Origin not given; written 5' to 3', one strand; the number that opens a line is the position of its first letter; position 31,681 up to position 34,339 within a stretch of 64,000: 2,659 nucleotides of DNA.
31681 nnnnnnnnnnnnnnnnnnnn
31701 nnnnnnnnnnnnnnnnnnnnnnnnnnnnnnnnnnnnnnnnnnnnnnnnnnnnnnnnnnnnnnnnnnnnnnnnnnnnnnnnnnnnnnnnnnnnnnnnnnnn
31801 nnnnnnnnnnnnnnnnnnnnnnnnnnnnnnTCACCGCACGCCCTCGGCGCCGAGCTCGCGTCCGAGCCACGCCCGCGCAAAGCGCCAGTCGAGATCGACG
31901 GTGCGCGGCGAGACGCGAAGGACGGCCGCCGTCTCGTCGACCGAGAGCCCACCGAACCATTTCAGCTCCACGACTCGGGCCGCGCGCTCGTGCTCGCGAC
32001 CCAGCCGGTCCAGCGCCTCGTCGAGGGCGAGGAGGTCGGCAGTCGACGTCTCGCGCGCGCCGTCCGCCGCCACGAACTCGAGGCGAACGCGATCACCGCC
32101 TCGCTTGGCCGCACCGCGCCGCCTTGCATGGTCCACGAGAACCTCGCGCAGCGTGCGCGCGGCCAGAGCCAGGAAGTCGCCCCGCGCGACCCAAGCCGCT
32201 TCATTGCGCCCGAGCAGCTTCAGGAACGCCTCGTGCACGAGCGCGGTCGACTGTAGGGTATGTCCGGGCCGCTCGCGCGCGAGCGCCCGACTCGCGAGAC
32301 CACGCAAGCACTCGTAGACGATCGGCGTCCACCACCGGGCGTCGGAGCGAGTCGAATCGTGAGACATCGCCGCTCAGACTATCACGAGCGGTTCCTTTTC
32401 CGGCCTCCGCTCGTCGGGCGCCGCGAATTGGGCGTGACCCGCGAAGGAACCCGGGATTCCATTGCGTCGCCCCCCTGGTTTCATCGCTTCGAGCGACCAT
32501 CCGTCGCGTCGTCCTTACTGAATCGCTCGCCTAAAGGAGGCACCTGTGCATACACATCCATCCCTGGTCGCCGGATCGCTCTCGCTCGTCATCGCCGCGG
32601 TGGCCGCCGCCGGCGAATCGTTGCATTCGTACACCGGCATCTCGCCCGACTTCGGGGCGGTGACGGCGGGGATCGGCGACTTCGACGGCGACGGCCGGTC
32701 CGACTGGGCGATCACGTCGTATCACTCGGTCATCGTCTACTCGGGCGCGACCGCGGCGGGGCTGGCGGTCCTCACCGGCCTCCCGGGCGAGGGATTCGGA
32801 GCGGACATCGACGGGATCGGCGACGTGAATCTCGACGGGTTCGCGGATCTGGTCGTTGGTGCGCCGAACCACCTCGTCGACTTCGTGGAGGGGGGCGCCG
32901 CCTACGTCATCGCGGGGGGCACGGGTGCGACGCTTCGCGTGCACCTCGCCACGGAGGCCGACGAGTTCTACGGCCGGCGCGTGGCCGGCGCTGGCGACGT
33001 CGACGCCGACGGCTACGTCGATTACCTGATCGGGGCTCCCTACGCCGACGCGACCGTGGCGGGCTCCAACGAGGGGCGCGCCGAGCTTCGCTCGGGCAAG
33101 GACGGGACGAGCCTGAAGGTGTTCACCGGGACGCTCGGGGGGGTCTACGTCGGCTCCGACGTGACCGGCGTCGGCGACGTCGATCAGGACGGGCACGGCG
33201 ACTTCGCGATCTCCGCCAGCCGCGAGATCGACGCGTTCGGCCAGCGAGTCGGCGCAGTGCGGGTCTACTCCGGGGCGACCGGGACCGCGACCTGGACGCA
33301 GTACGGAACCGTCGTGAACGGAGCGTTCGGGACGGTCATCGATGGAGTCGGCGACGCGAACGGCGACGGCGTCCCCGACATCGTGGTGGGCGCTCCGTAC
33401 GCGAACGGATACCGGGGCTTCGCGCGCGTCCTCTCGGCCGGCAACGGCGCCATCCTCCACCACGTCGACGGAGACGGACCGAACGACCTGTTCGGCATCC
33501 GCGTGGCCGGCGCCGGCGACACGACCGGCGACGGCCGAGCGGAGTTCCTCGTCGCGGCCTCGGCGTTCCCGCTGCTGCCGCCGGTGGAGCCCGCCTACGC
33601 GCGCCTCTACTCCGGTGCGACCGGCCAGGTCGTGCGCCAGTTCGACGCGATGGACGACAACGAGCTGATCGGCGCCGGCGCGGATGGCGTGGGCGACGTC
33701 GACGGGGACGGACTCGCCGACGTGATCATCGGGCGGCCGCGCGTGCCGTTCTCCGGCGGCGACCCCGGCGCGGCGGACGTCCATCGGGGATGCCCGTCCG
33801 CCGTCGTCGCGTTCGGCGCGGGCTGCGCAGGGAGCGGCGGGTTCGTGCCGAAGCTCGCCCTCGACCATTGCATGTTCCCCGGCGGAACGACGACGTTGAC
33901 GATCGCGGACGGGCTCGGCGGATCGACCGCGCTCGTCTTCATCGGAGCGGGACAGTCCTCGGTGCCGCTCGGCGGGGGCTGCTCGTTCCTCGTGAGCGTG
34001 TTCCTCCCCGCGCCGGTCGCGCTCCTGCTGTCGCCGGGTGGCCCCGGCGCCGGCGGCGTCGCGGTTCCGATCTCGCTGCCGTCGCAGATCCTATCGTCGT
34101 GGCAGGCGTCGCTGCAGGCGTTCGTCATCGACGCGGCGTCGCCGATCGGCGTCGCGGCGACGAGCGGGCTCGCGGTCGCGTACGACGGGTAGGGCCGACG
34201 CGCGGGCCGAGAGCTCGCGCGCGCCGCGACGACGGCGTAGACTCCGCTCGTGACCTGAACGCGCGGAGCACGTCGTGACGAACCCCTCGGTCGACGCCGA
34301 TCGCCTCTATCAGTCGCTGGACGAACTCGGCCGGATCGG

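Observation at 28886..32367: ECF sigma factor translationally coupled to a TM/TPR Ser/Thr kinase (copy 1 of three ECF-STK modules in the window)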

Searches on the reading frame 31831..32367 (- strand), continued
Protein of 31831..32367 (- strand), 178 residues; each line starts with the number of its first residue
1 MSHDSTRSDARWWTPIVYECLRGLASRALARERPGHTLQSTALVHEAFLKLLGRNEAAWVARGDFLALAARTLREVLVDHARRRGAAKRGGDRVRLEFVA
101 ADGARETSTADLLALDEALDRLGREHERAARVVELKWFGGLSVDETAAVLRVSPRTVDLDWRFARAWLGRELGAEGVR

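Call 29: find_encoding_contigs(protein=P0121, flank=10000, max_places=2)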
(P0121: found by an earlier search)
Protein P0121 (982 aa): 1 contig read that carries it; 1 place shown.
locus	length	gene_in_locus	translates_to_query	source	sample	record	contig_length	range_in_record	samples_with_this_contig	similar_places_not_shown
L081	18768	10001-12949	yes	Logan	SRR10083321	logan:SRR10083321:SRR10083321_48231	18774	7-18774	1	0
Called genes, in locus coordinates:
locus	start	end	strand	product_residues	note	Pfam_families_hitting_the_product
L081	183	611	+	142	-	PF01909:NTP_transf_2, PF18765:Polbeta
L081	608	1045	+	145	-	PF01934:HepT-like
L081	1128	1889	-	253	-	PF01479:S4, PF00849:PseudoU_synth_2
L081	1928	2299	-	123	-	-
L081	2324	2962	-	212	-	PF07638:Sigma70_ECF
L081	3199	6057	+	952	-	PF00069:Pkinase, PF07714:PK_Tyr_Ser-Thr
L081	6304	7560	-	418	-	PF04389:Peptidase_M28, PF01546:Peptidase_M20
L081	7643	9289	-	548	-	PF13517:FG-GAP_3 (faint), PF01839:FG-GAP (weak)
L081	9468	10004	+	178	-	PF07638:Sigma70_ECF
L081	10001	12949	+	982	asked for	PF00069:Pkinase, PF07714:PK_Tyr_Ser-Thr, PF24885:TPR_NPHP3 (faint), PF07719:TPR_2 (faint), PF13432:TPR_16 (faint), PF14559:TPR_19 (faint), PF13374:TPR_10 (faint), PF13424:TPR_12, +1 more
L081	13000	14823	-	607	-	PF14522:Cytochrome_C7 (faint), PF13428:TPR_14 (faint), PF13435:Cytochrome_C554 (faint), PF00515:TPR_1 (faint), PF07719:TPR_2 (faint), PF13174:TPR_6 (faint), PF13432:TPR_16 (weak), PF14559:TPR_19 (weak), +5 more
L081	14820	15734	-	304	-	PF02129:Peptidase_S15, PF12146:Hydrolase_4, PF00561:Abhydrolase_1, PF12697:Abhydrolase_6 (weak)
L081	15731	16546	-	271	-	PF02163:Peptidase_M50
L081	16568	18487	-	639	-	PF00775:Dioxygenase_C (faint), PF02369:Big_1 (faint), PF13620:CarboxypepD_reg, PF13715:CarbopepD_reg_2 (faint), PF13620:CarboxypepD_reg, PF22904:NOMO1-like_2nd (faint), PF13620:CarboxypepD_reg, PF13620:CarboxypepD_reg, +3 more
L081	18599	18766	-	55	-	?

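Call 62: predict_structure(alignment_id=A1)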
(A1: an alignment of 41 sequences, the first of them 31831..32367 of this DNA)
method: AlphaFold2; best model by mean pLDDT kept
length: 178 residues; sequences in the alignment: 41
mean_pLDDT: 80.0   pTM: 0.76
mean pLDDT of the five models: 80.0, 79.8, 75.4, 72.1, 72.0
residues with pLDDT >= 90: 74; 70-90: 56; 50-70: 29; < 50: 19
segments of 3 or more residues with pLDDT < 50: 1-3, 87-93, 104-107
pLDDT, mean of each block of 10 residues (from residue 1): 53 89 90 74 89 70 88 91 62 51 50 89 97 92 94 98 94 68
secondary structure, 60 per line:
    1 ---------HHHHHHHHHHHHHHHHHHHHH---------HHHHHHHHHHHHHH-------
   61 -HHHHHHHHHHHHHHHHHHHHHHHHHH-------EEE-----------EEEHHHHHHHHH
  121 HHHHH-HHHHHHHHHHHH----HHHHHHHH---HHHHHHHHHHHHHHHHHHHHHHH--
elements in order: H10-30 H40-53 H62-87 E95-97 E109-111 H112-125 H127-138 H143-150 H154-176

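Call 67: fold_search(model_id=the predicted structure, library=pdb)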
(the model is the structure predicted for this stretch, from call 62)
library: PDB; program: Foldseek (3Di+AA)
matches with E <= 10: 281; with E <= 0.001: 0
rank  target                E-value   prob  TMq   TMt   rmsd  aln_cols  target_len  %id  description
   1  5uxx_A                4.7e-03  1.00  0.39  0.42  10.5       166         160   19  Co-crystal structure of the sigma factor RpoE in complex with the anti-sigma factor NepR from Bartonella quintana (released 2018-02-28)
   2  5uxx_C                1.5e-02  0.99  0.39  0.42  10.5       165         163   19  Co-crystal structure of the sigma factor RpoE in complex with the anti-sigma factor NepR from Bartonella quintana (released 2018-02-28)
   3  5wuq_A                2.0e-02  0.99  0.36  0.40  10.5       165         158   14  Crystal structure of SigW in complex with its anti-sigma RsiW, a zinc binding form (released 2017-03-29)
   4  9m9e_F                3.0e-02  0.94  0.32  0.32  22.2       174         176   21  Structural Basis of Pausing During Transcription Initiation in Mycobacterium tuberculosis (released 2026-01-14)
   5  6in7_B                3.0e-02  0.80  0.27  0.28  14.2       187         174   16  Crystal structure of AlgU in complex with MucA(cyto) (released 2019-07-24)
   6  5wuq_B                3.5e-02  0.97  0.34  0.39  11.5       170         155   15  Crystal structure of SigW in complex with its anti-sigma RsiW, a zinc binding form (released 2017-03-29)
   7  5wur_A                5.1e-02  0.98  0.36  0.40  11.8       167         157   15  Crystal structure of SigW in complex with its anti-sigma RsiW, an oxdized form (released 2017-03-29)
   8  6jbq_F                6.0e-02  0.60  0.27  0.26  25.1       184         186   19  CryoEM structure of Escherichia coli sigmaE transcription initiation complex containing 5nt of RNA (released 2019-05-29)
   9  6kon_F                6.6e-02  0.77  0.31  0.30  26.2       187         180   18  Mycobacterium tuberculosis initial transcription complex comprising sigma H and 5'-OH RNA of 5 nt (released 2020-03-11)
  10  6jcx_F                6.6e-02  0.72  0.31  0.30  26.1       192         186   18  Mycobacterium tuberculosis transcription initiation complex with ECF sigma factor sigma H and 6nt RNA (released 2019-05-29)
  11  6dv9_F                7.0e-02  0.89  0.34  0.35  26.2       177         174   19  Crystal structure of Mycobacterium tuberculosis transcription initiation complex(ECF sigma factor L) containing 5nt RN (released 2019-02-20)
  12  5zx2_F                7.4e-02  0.75  0.31  0.31  25.7       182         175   18  Mycobacterium tuberculosis RNA polymerase transcription initiation complex with ECF sigma factor sigma H and 7nt RNA (released 2019-03-20)
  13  3hug_K                9.2e-02  1.00  0.33  0.79   2.5        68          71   28  Crystal structure of Mycobacterium tuberculosis anti-sigma factor RslA in complex with -35 promoter binding domain of  (released 2010-03-02)
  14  9a50_A                1.0e-01  0.60  0.32  0.22  29.2       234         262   17  Integrative model of RPSB-RPOC by crosslinking MS and deep learning (released 2024-09-18)
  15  3hug_C                1.1e-01  1.00  0.34  0.75   1.9        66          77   24  Crystal structure of Mycobacterium tuberculosis anti-sigma factor RslA in complex with -35 promoter binding domain of  (released 2010-03-02)
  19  6dxo_A                1.7e-01  0.89  0.31  0.40  13.7       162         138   21  1.8 A structure of RsbN-BldN complex. (released 2018-07-11)
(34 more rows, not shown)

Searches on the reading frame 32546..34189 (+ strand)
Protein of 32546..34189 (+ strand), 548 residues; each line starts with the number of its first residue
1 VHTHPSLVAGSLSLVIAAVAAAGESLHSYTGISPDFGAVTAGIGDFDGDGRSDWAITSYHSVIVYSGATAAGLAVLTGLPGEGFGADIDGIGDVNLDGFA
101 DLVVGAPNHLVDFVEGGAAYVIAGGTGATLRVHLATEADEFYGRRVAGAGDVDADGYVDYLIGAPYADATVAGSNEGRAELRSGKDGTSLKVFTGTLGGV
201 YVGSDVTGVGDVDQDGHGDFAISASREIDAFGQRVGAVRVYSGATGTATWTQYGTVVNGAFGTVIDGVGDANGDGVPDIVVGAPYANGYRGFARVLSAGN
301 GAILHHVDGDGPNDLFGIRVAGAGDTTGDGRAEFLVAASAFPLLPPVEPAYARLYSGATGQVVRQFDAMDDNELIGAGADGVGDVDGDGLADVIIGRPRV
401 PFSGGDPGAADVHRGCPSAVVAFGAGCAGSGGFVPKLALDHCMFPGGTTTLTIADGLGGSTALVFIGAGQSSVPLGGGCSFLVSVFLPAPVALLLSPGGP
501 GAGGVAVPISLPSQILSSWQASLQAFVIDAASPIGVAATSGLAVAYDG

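Call 68: search_protein_families(library=pfam, proteins=[window:32546-34189:+], max_evalue=1)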
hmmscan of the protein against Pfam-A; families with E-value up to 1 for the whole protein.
window:32546-34189:+ (548 aa): 2 families
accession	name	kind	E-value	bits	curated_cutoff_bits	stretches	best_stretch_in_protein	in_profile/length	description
PF01839.29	FG-GAP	-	9.5e-26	89.7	22.1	7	267-293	6-34/37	FG-GAP repeat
PF13517.12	FG-GAP_3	-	3.4e-08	34.4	26.9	4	45-104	1-61/61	FG-GAP-like repeat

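Call 77: search_protein_families(library=pfam, alignment_id=A2, max_evalue=0.001)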
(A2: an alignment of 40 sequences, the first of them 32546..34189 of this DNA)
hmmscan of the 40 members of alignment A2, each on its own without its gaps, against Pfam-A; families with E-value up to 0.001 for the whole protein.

A. member 1, window:32546-34189:+ (548 aa): 2 families
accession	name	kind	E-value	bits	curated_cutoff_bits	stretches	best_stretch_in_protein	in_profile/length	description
PF01839.29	FG-GAP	-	9.5e-26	89.7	22.1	3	267-293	6-34/37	FG-GAP repeat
PF13517.12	FG-GAP_3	-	3.4e-08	34.4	26.9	1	45-104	1-61/61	FG-GAP-like repeat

B. families by the number of members that match (of 40 scanned): 30 families (the first 25 are shown)
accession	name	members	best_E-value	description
PF13517.12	FG-GAP_3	15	1.4e-64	FG-GAP-like repeat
PF01839.29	FG-GAP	15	3.8e-45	FG-GAP repeat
PF14312.12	FG-GAP_2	6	1.7e-133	FG-GAP repeat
PF12768.13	Rax2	4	5.3e-15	Rax2 C-terminal beta propeller domain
PF17164.10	DUF5122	4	3.6e-10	Domain of unknown function (DUF5122) beta-propeller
PF13229.12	Beta_helix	3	5.5e-21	Right handed beta helix region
PF02415.23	Chlam_PMP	3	1.3e-12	Chlamydia polymorphic membrane protein (Chlamydia_PMP) repeat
PF07602.17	DUF1565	2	0.00024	Protein of unknown function (DUF1565)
PF01344.31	Kelch_1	1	4.8e-80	Kelch motif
PF13964.12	Kelch_6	1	1.9e-64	Kelch motif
PF24681.1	Kelch_KLHDC2_KLHL20_DRC7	1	9.8e-45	KLHDC2/KLHL20/DRC7 Kelch-repeats domain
PF25210.1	Kelch_FKB95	1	1.8e-39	FKB95, Kelch-repeats domain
PF07646.21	Kelch_2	1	5.8e-36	Kelch motif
PF13418.12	Kelch_4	1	8.5e-36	Galactose oxidase, central domain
PF13415.12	Kelch_3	1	4.6e-33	Galactose oxidase, central domain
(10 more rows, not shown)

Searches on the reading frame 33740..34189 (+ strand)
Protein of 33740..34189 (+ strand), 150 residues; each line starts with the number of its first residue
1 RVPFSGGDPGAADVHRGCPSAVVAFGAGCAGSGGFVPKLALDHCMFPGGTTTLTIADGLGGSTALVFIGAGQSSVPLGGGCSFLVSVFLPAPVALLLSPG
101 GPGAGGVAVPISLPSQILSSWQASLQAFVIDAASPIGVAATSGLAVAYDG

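Call 68: search_protein_families(library=pfam, proteins=[window:33740-34189:+], max_evalue=1)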
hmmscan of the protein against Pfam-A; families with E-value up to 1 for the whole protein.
window:33740-34189:+ (150 aa): 0 families

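Call 69: search_protein_families(library=ncbifam, proteins=[window:33740-34189:+], max_evalue=1)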
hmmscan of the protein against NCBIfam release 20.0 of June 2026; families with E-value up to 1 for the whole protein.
window:33740-34189:+ (150 aa): 0 families

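Call 75: search_protein_representatives(protein=window:33740-34189:+)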
Query: 150 residues. Proteins with E-value up to 0.001 (for the whole library): 1294; up to 1e-10: 447; up to 1e-30: 2. The best 150 are listed.
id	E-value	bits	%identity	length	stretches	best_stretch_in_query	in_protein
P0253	1.1e-37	146.0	54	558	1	6-146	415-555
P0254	2.9e-31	125.1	55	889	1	15-147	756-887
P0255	9.4e-27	110.5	50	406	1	17-146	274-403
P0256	3.3e-26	108.7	50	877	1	6-147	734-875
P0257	7.9e-25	104.2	48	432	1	15-146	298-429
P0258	3.6e-24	102.1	48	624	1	17-147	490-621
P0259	4.8e-24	101.7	47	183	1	13-146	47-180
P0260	2.2e-23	99.5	45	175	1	5-145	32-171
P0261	4.0e-23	98.7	40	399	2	24-147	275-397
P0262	1.9e-22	96.5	42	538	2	3-147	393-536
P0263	2.7e-22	96.0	47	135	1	7-143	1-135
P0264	3.1e-22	95.8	47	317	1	17-147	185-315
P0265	3.3e-22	95.7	49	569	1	20-147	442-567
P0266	3.8e-22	95.5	41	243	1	5-145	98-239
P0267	4.0e-22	95.4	47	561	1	8-146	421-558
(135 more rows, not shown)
